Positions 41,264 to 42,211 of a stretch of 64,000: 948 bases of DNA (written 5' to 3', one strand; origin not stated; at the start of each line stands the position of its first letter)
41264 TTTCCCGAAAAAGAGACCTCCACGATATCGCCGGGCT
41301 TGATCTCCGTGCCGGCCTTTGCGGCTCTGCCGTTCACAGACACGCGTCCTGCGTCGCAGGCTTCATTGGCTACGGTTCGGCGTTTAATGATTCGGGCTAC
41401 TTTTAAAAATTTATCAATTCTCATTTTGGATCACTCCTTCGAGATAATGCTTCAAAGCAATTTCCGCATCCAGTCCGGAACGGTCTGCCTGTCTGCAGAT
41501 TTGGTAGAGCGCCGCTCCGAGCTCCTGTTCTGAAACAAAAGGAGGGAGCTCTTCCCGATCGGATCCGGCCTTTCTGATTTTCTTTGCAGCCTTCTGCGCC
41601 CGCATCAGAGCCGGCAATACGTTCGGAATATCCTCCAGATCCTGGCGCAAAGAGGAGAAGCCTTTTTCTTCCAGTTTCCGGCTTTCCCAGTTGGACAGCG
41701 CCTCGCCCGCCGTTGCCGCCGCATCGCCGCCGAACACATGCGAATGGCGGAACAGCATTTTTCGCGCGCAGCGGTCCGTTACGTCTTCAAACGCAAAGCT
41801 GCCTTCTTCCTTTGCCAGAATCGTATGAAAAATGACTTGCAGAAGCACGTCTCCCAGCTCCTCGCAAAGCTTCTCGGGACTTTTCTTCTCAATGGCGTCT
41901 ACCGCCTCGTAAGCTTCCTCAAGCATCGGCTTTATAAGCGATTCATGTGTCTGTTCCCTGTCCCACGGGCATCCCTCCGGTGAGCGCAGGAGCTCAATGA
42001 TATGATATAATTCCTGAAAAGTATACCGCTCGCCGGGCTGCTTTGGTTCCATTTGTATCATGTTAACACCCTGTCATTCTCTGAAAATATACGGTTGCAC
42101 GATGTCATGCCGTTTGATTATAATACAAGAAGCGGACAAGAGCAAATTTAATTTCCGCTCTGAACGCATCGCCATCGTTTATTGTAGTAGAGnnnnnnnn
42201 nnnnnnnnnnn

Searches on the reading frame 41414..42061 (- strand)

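Call 5: search_protein_families(library=pfam, proteins=[window:41414-42061:-], max_evalue=0.01)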
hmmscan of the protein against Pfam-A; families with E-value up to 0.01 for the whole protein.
window:41414-42061:- (215 aa): 2 families
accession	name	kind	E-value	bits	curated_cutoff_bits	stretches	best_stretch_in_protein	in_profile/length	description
PF03819.22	MazG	-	5.5e-26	91.1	22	1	37-110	1-74/74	MazG nucleotide pyrophosphohydrolase domain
PF01503.22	PRA-PH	-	0.0035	18.2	21.3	1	32-81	19-65/86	Phosphoribosyl-ATP pyrophosphohydrolase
